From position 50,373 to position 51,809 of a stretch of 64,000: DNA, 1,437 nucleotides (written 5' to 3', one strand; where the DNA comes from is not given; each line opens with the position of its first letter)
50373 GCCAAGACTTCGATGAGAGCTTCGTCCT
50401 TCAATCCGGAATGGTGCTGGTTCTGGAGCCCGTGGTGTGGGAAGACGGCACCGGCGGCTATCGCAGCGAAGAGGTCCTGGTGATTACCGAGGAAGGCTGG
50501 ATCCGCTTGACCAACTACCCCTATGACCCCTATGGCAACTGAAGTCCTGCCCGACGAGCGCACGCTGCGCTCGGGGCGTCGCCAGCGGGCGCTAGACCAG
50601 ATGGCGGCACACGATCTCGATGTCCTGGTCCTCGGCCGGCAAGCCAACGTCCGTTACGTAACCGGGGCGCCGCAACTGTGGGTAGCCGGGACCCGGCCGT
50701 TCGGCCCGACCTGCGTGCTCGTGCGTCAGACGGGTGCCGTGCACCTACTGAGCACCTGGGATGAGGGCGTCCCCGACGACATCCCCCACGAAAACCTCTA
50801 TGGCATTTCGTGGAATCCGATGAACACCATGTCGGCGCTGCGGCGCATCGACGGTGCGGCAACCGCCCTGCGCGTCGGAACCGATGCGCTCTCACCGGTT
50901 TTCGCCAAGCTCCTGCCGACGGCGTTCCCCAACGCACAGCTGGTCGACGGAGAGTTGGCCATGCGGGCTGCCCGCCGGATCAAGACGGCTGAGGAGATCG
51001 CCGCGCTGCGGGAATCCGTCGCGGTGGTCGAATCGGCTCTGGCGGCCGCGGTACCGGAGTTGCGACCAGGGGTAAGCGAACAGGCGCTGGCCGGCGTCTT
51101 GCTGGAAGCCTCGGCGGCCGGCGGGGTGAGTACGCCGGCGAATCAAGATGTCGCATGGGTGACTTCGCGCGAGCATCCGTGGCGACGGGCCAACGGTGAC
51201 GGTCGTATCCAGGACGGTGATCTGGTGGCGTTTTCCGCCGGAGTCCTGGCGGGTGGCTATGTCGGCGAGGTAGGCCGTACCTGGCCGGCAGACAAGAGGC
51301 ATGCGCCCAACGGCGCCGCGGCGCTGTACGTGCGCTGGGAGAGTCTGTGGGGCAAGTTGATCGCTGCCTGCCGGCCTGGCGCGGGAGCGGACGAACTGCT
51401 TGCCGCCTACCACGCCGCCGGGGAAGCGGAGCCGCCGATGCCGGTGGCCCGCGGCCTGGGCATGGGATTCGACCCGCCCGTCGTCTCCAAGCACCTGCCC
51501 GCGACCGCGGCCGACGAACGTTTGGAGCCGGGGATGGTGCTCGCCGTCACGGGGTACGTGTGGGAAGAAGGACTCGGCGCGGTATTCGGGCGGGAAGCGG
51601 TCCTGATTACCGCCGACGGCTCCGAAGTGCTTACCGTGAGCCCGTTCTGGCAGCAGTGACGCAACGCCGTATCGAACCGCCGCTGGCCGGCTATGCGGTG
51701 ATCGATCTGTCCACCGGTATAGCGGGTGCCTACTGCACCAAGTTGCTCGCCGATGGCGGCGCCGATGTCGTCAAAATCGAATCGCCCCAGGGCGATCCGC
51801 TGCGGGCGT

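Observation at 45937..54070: Seven-gene translationally coupled operon: TetR, ferredoxin, P450, amidohydrolase, two M24 proteins and a double CoA-transferase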

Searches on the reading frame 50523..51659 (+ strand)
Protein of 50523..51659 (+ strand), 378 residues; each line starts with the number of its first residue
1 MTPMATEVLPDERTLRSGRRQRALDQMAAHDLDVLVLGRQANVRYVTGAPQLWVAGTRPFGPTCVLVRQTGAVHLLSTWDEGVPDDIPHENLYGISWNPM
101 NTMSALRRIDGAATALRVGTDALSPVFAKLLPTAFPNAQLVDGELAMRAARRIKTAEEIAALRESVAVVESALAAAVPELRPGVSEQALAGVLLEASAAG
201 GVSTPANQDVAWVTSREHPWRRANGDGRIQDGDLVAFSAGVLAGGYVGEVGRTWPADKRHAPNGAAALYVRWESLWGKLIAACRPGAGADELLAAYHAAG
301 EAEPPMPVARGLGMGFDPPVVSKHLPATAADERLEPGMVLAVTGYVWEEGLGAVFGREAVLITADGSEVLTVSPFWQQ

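Call 4: search_protein_families(library=pfam, proteins=[window:50523-51659:+])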
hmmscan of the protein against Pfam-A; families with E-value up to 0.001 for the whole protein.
window:50523-51659:+ (378 aa): 2 families
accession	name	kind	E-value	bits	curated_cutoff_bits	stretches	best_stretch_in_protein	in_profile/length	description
PF00557.29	Peptidase_M24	-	2.4e-23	83.4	23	1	161-364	2-208/208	Metallopeptidase family M24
PF01321.24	Creatinase_N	-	3.9e-09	37.5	22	1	19-153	1-128/128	Creatinase/Prolidase N-terminal domain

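Call 5: search_protein_families(library=ncbifam, proteins=[window:50523-51659:+])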
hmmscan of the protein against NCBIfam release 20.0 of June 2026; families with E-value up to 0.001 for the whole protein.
window:50523-51659:+ (378 aa): 10 families
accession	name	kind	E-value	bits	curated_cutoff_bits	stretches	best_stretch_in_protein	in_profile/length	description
NF043017.1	DimsulpropLyDddP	equivalog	2e-15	56.6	600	1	139-376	191-439/443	dimethylsulfonioproprionate lyase DddP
NF008131.0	PRK10879.1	equivalog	3.6e-10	39.2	465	1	138-275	158-295/438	Xaa-Pro aminopeptidase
NF040821.1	dipep_PepQ_Arch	equivalog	7.4e-10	38.4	630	1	147-371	116-339/346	Xaa-Pro dipeptidase PepQ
NF007310.0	PRK09795.1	equivalog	7.5e-09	34.9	393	1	138-372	114-350/361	aminopeptidase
NF011174.0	PRK14576.1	subfamily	2.2e-08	33.4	487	1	117-371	141-395/405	putative endopeptidase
TIGR00500.1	met_pdase_I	equivalog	2e-07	30.8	171.35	0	229-348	84-205/247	type I methionyl aminopeptidase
NF011720.0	PRK15173.1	subfamily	7.7e-06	25.1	420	1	130-372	92-334/343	peptidase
NF011173.0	PRK14575.1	equivalog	1e-05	24.7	850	1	129-372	154-397/406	putative peptidase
NF038259.1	ectoine_DoeA_2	exception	0.00015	20.6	575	0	131-215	131-213/386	ectoine hydrolase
TIGR02993.1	ectoine_eutD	equivalog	0.001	18.3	613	0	131-193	136-198/391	ectoine hydrolase DoeA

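Call 12: search_solved_structures(query=window:50523-51659:+, max_evalue=0.001)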
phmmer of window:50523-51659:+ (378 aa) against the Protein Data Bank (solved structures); distinct sequences matched with E-value up to 0.001: 26.
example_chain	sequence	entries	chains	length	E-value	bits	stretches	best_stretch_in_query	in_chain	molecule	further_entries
5cdl_A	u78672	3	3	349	5.9e-13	51.9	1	113-372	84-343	Proline dipeptidase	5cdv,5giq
5giu_A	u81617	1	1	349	5.9e-13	51.9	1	113-372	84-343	Proline dipeptidase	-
4b28_A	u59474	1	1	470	5.6e-11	45.3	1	138-375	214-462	METALLOPEPTIDASE, FAMILY M24, PUTATIVE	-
4pv4_A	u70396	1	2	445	6.5e-11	45.1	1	138-291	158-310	Proline aminopeptidase P II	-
4s00_A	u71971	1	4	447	5e-10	42.2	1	138-375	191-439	Peptidase M24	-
3q6d_A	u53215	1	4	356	7e-10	41.7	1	147-374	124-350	Proline dipeptidase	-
4rzy_A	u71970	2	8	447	8.3e-10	41.5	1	138-375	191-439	Peptidase M24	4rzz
4s01_A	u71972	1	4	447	8.4e-10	41.5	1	138-375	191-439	Peptidase M24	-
1wy2_A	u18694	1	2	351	4.3e-09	39.1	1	147-372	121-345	Xaa-Pro dipeptidase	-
1pv9_A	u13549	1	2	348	1.2e-08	37.7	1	148-372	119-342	Xaa-Pro dipeptidase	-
2bwt_A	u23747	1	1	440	5.4e-08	35.5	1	138-286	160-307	XAA-PRO AMINOPEPTIDASE P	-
2bws_A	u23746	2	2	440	7.3e-08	35.1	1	138-286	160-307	XAA-PRO AMINOPEPTIDASE P | XAA-PRO AMINOPEPTIDASE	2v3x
2bwv_A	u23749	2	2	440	7.3e-08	35.1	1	138-286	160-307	AMINOPEPTIDASE P | XAA-PRO AMINOPEPTIDASE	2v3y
2bww_A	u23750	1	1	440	7.3e-08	35.1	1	138-286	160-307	AMINOPEPTIDASE P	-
2bwx_A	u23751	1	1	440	7.3e-08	35.1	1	138-286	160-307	AMINOPEPTIDASE P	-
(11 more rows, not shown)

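Call 53: search_protein_representatives(protein=window:50523-51659:+)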
Query: 378 residues. Proteins with E-value up to 0.001 (for the whole library): 3494; up to 1e-10: 723; up to 1e-30: 222. The best 150 are listed.
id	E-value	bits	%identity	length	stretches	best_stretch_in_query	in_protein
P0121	1.3e-146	505.0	88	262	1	1-257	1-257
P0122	6.1e-129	446.8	57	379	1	5-375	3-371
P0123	1.3e-108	379.9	68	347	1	4-256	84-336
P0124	3.7e-105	368.5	67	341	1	27-279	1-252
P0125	1.2e-88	314.1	46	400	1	13-371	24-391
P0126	1.3e-84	300.9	46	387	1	13-374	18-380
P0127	8.0e-84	298.3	45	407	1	11-371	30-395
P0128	1.3e-83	297.6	54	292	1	83-377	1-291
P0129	3.4e-82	292.9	62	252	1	66-314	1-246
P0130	7.5e-80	285.2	78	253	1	4-174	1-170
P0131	3.5e-78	279.7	53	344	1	27-350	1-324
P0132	1.7e-76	274.2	46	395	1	13-371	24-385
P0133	7.8e-76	272.0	61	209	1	1-209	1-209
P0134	1.4e-75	271.1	46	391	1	14-371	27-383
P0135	1.5e-75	271.1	76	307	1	66-230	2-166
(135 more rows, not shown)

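Call 55: find_related_loci(query=P0125, collection=genome_contigs, flank=10000)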
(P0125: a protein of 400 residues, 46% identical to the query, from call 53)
Query P0125 (400 aa) in genome_contigs; peptide patterns used: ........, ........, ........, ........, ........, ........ (x = any residue, [..] = any of these).
187 stretches matched a pattern; 21 encode a relative of the query (tblastn E <= 1e-3); 21 distinct loci.
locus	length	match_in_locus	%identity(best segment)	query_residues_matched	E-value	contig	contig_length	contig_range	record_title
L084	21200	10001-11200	78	1-400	0e+0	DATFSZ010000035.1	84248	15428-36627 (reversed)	MAG TPA_asm: Candidatus Binataceae bacterium isolate SMAG_U9397 k141_1625641, whole genome shotgun sequence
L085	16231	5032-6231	62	2-400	1e-147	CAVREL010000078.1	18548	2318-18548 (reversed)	MAG: uncultured Acidobacteriota bacterium isolate MFD10071.bin.2.108 genome assembly, contig: contig_61493, whole genome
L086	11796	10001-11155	51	9-395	3e-108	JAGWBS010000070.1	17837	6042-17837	MAG: Proteobacteria bacterium isolate 277c_39 scaffold_5732, whole genome shotgun sequence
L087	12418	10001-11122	46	11-395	3e-90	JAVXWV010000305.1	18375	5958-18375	MAG: Mycobacterium sp. isolate BP_302 scaffold_693287, whole genome shotgun sequence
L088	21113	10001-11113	45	11-392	1e-87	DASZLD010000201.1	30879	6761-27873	MAG TPA_asm: Acidimicrobiales bacterium isolate SMAG_U5855 k141_3172000, whole genome shotgun sequence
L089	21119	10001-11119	45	11-394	6e-88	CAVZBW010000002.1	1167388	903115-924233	MAG: uncultured Actinomycetes bacterium isolate MFD00991.bin.2.130 genome assembly, contig: contig_17005, whole genome s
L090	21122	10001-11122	45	11-395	2e-87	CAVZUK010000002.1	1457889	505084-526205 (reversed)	MAG: uncultured Actinomycetes bacterium isolate MFD09286.bin.2.14 genome assembly, contig: contig_29438, whole genome sh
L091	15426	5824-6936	45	11-392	3e-84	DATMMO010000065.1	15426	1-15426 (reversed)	MAG TPA_asm: Acidimicrobiales bacterium isolate SMAG_U12825 k141_4123177, whole genome shotgun sequence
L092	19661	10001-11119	43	9-392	1e-83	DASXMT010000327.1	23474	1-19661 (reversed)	MAG TPA_asm: Acidimicrobiales bacterium isolate SMAG_U5335 k141_1940021, whole genome shotgun sequence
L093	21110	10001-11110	44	11-391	2e-83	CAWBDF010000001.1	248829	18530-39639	MAG: uncultured Acidimicrobiaceae bacterium isolate MFD00731.bin.1.165 genome assembly, contig: contig_10041, whole geno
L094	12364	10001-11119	43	9-392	8e-83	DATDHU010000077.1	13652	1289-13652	MAG TPA_asm: Acidimicrobiales bacterium isolate SMAG_U286 k141_1074285, whole genome shotgun sequence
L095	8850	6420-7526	44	13-392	1e-82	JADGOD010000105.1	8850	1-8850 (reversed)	MAG: Acidimicrobiales bacterium isolate Chersky_583 k127_9914194, whole genome shotgun sequence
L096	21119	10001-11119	43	9-392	2e-81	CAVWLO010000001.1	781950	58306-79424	MAG: uncultured Acidimicrobiaceae bacterium isolate MFD09286.bin.2.1 genome assembly, contig: contig_16462, whole genome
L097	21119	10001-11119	44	9-392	3e-84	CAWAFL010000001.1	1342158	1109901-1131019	MAG: uncultured Acidimicrobiaceae bacterium isolate MFD02671.bin.1.70 genome assembly, contig: contig_18285, whole genom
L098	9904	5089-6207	43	9-392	1e-80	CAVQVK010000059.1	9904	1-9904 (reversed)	MAG: uncultured Acidimicrobiaceae bacterium isolate MFD10064.bin.2.119 genome assembly, contig: contig_4863, whole genom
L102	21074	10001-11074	41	22-390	3e-74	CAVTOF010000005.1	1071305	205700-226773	MAG: uncultured Acidimicrobiaceae bacterium isolate MFD06092.bin.2.46 genome assembly, contig: contig_15327, whole genom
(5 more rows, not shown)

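Call 59: search_protein_families(library=pfam, proteins=[L089:2262-4094:-, L089:5963-6391:-, L089:6403-7404:-, L089:7649-8620:+, L089:12605-13834:+, L089:14617-15807:+, L084:5521-6594:-, L084:6948-8666:+, L084:11320-12513:-, L084:4286-5410:-], max_evalue=0.00001)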
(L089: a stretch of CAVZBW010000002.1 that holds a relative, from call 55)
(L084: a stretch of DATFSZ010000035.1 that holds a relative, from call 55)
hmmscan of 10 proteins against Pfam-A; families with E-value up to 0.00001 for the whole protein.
L089:2262-4094:- (610 aa): 3 families
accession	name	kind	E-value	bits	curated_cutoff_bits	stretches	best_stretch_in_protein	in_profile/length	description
PF22691.2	Thiolase_C_1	-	2.2e-29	102.5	28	1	496-599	29-133/144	Thiolase C-terminal domain-like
PF01796.24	OB_ChsH2_C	-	1.2e-17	64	27.1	1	117-180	3-65/65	ChsH2, C-terminal OB-fold domain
PF12172.15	zf-ChsH2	-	2.1e-09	37.5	23.2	1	78-113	1-36/37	ChsH2, rubredoxin-like zinc ribbon domain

L089:5963-6391:- (142 aa): 2 families
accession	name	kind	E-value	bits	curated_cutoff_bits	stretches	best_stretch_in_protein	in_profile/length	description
PF03061.28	4HBT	-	7e-13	49.1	20.6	1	50-121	2-74/79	Thioesterase superfamily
PF13622.12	4HBT_3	-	7.9e-11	42.5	24.3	1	48-134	7-82/83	Acyl-CoA thioesterase N-terminal domain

L089:6403-7404:- (333 aa): 4 families
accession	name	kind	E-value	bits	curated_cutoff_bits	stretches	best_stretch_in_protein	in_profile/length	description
PF00106.31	adh_short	-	2.3e-35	122.3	26.6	1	82-273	2-186/195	short chain dehydrogenase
PF13561.12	adh_short_C2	-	3.6e-31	109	27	1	89-323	3-233/236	Enoyl-(Acyl carrier protein) reductase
PF08659.16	KR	-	1.6e-07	31.9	22.6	1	83-240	3-153/180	KR domain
PF01370.27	Epimerase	-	9.6e-06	25.6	20.9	0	83-147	1-63/240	NAD dependent epimerase/dehydratase family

L089:7649-8620:+ (323 aa): 3 families
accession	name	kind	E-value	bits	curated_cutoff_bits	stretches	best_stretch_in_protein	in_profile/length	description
PF22725.1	GFO_IDH_MocA_C3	-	2.1e-23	83.1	27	1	114-245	2-123/124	GFO/IDH/MocA C-terminal domain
PF01408.29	GFO_IDH_MocA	-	6.9e-15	56.2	24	1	46-105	61-120/120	Oxidoreductase family, NAD-binding Rossmann fold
PF02894.22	GFO_IDH_MocA_C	-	1.1e-13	51.9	22.9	1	117-313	1-206/218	Oxidoreductase family, C-terminal alpha/beta domain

L089:12605-13834:+ (409 aa): 1 family
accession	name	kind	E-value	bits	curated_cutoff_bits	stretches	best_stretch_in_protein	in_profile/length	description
PF13458.12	Peripla_BP_6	-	1.1e-35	124.3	31.7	1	50-393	1-339/343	Periplasmic binding protein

L089:14617-15807:+ (396 aa): 3 families
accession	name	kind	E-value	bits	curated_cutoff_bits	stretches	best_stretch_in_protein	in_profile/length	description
PF01408.29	GFO_IDH_MocA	-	3.6e-23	83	24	1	36-153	1-120/120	Oxidoreductase family, NAD-binding Rossmann fold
PF22725.1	GFO_IDH_MocA_C3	-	1.6e-17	64.1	27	1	167-283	7-123/124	GFO/IDH/MocA C-terminal domain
PF02894.22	GFO_IDH_MocA_C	-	3.4e-09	37.2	22.9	1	168-376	4-211/218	Oxidoreductase family, C-terminal alpha/beta domain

L084:5521-6594:- (357 aa): 2 families
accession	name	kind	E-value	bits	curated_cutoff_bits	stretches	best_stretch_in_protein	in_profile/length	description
PF00581.25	Rhodanese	-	2.7e-16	60.3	22.2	1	250-344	2-101/102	Rhodanese-like domain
PF00753.33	Lactamase_B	-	1.4e-10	41.9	22.7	1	20-175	9-196/196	Metallo-beta-lactamase superfamily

L084:6948-8666:+ (572 aa): 2 families
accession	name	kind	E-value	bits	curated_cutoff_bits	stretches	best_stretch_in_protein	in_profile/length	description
PF07969.17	Amidohydro_3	-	3e-40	139.6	29.7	1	44-548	1-471/472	Amidohydrolase family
PF01979.26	Amidohydro_1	-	1.2e-13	51.5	25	1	422-547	228-344/345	Amidohydrolase family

L084:11320-12513:- (397 aa): 1 family
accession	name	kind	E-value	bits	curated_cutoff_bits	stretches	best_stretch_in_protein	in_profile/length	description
PF01231.23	IDO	-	3.3e-62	211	26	1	32-365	10-357/412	Indoleamine 2,3-dioxygenase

L084:4286-5410:- (374 aa): 1 family
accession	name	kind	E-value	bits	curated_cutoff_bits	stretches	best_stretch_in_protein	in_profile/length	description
PF04909.20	Amidohydro_2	-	6.8e-37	128.2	26.4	1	8-373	1-289/289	Amidohydrolase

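Call 60: search_protein_families(library=pfam, proteins=[L102:393-1496:+, L102:1520-2488:+, L102:3628-4437:+, L102:4904-5746:-, L102:6103-7446:-, L102:14490-15116:+, L102:15121-15747:-, L102:15761-16537:-, L102:17025-18431:-, L102:19299-20999:+], max_evalue=0.00001)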
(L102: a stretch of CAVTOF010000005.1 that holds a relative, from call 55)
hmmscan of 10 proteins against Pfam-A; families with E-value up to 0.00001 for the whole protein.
L102:393-1496:+ (367 aa): 2 families
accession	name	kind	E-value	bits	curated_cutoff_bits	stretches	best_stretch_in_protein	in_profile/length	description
PF00528.27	BPD_transp_1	-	6.6e-31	107.9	26.4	1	124-303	1-179/184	Binding-protein-dependent transport system inner membrane component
PF12911.12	OppC_N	-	2.2e-13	50.3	23.9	1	36-83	6-53/53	N-terminal TM domain of oligopeptide transport permease C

L102:1520-2488:+ (322 aa): 2 families
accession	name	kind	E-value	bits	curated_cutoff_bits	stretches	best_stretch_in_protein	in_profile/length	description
PF00005.33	ABC_tran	-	1.3e-26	94.3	25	1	2-160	2-137/137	ABC transporter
PF08352.17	oligo_HPY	-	1.7e-07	32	27.1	1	211-242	1-32/65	Oligopeptide/dipeptide transporter, C-terminal region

L102:3628-4437:+ (269 aa): 3 families
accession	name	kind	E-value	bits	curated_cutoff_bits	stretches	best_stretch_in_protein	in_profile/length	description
PF13561.12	adh_short_C2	-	1.1e-57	195.8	27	1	17-243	3-236/236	Enoyl-(Acyl carrier protein) reductase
PF00106.31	adh_short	-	2.1e-51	174.6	26.6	1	9-194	1-188/195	short chain dehydrogenase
PF08659.16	KR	-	2.4e-06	28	22.6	1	11-160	3-154/180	KR domain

L102:4904-5746:- (280 aa): 0 families

L102:6103-7446:- (447 aa): 6 families
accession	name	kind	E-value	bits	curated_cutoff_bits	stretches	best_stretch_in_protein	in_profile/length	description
PF00890.30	FAD_binding_2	-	9.8e-60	203.3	20.4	1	9-442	1-339/414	FAD binding domain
PF12831.13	FAD_oxidored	-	1.5e-10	41.4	27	1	9-57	1-49/416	FAD dependent oxidoreductase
PF01266.30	DAO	-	3.8e-10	40.3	27.9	1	9-274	1-208/353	FAD dependent oxidoreductase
PF03486.20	HI0933_like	-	3.8e-07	30.3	50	1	9-51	2-44/244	HI0933-like protein Rossmann domain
PF13450.12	NAD_binding_8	-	2.3e-06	28.2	21.9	1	12-46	1-35/68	NAD(P)-binding Rossmann-like domain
PF07992.20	Pyr_redox_2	-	8e-06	25.9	26.1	0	9-51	2-45/291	Pyridine nucleotide-disulphide oxidoreductase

L102:14490-15116:+ (208 aa): 2 families
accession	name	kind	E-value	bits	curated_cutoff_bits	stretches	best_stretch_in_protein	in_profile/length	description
PF12802.13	MarR_2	-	8.1e-15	55.2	27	1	73-133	1-60/61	MarR family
PF01047.28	MarR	-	1.5e-10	41.3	24.6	1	75-134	1-58/59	MarR family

L102:15121-15747:- (208 aa): 1 family
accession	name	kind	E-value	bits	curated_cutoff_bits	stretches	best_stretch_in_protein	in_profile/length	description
PF00440.29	TetR_N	-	2.3e-08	34.1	24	1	42-77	12-47/47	Bacterial regulatory proteins, tetR family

L102:15761-16537:- (258 aa): 1 family
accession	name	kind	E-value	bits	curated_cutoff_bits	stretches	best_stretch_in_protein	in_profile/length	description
PF00067.27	p450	-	3.3e-24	85.9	22.8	1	55-236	232-438/462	Cytochrome P450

L102:17025-18431:- (468 aa): 1 family
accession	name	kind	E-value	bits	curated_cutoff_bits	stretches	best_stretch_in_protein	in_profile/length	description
PF04185.19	Phosphoesterase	-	2.6e-69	234.5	23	1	61-393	1-356/356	Phosphoesterase family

L102:19299-20999:+ (566 aa): 1 family
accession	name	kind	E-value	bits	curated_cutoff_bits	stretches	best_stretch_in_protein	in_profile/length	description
PF07690.21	MFS_1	-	8.6e-42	143.7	33.4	1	43-411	2-323/347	Major Facilitator Superfamily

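Call 79: find_related_loci(query=P0122, collection=genome_contigs, flank=10000)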
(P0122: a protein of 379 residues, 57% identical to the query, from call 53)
Query P0122 (379 aa) in genome_contigs; peptide patterns used: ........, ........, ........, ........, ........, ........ (x = any residue, [..] = any of these).
528 stretches matched a pattern; 231 encode a relative of the query (tblastn E <= 1e-3); the best 80 are kept; 80 distinct loci.
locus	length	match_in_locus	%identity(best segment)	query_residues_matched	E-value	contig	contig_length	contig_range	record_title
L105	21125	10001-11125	86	5-379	0e+0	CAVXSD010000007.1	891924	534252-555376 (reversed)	MAG: uncultured Acidimicrobiaceae bacterium isolate MFD01872.bin.1.220 genome assembly, contig: contig_51159, whole geno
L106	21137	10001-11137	84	1-379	0e+0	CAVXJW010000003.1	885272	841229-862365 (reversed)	MAG: uncultured Acidimicrobiaceae bacterium isolate MFD05841.bin.2.49 genome assembly, contig: contig_53653, whole genom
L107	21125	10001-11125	86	5-379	0e+0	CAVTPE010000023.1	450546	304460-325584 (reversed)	MAG: uncultured Acidimicrobiaceae bacterium isolate MFD00731.bin.3.428 genome assembly, contig: contig_9248, whole genom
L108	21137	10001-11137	84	1-379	0e+0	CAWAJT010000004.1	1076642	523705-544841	MAG: uncultured Acidimicrobiaceae bacterium isolate MFD02416.bin.1.94 genome assembly, contig: contig_12955, whole genom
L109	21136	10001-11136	89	1-379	0e+0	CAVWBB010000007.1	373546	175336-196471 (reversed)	MAG: uncultured Acidimicrobiaceae bacterium isolate MFD05502.bin.1.159 genome assembly, contig: contig_18787, whole geno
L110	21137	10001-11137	83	1-379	0e+0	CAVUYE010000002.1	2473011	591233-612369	MAG: uncultured Acidimicrobiaceae bacterium isolate MFD06092.bin.2.10 genome assembly, contig: contig_4625, whole genome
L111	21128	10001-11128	78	1-376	0e+0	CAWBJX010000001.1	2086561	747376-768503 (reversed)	MAG: uncultured Acidimicrobiaceae bacterium isolate MFD03044.bin.2.82 genome assembly, contig: contig_16279, whole genom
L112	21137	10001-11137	80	1-379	0e+0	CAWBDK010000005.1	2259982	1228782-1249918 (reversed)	MAG: uncultured Acidimicrobiaceae bacterium isolate MFD00731.bin.2.149 genome assembly, contig: contig_7669, whole genom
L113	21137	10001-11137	77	1-379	0e+0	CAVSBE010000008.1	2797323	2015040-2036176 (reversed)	MAG: uncultured Acidimicrobiaceae bacterium isolate MFD05705.bin.1.152 genome assembly, contig: contig_8753, whole genom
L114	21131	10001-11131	76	1-377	0e+0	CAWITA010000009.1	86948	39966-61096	MAG: uncultured Acidimicrobiaceae bacterium isolate MFD09222.bin.2.119 genome assembly, contig: contig_173196, whole gen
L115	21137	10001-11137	76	1-379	0e+0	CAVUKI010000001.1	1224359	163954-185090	MAG: uncultured Acidimicrobiaceae bacterium isolate MFD01716.bin.2.149 genome assembly, contig: contig_10679, whole geno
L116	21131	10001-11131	76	1-377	0e+0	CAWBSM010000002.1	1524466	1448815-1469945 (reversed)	MAG: uncultured Acidimicrobiaceae bacterium isolate MFD00731.bin.3.201 genome assembly, contig: contig_29920, whole geno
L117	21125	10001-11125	78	1-375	0e+0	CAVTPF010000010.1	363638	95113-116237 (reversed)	MAG: uncultured Acidimicrobiaceae bacterium isolate MFD03323.bin.1.143 genome assembly, contig: contig_20396, whole geno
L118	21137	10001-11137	74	1-379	0e+0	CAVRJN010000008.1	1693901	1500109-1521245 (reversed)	MAG: uncultured Acidimicrobiaceae bacterium isolate MFD05512.bin.2.101 genome assembly, contig: contig_4250, whole genom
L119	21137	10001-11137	75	1-379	2e-180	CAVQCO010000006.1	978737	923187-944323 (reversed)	MAG: uncultured Acidimicrobiaceae bacterium isolate MFD02248.bin.2.62 genome assembly, contig: contig_34217, whole genom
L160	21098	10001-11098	57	4-371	5e-136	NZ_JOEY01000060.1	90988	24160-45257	Streptomyces fulvoviolaceus strain NRRL B-2870 contig60.1, whole genome shotgun sequence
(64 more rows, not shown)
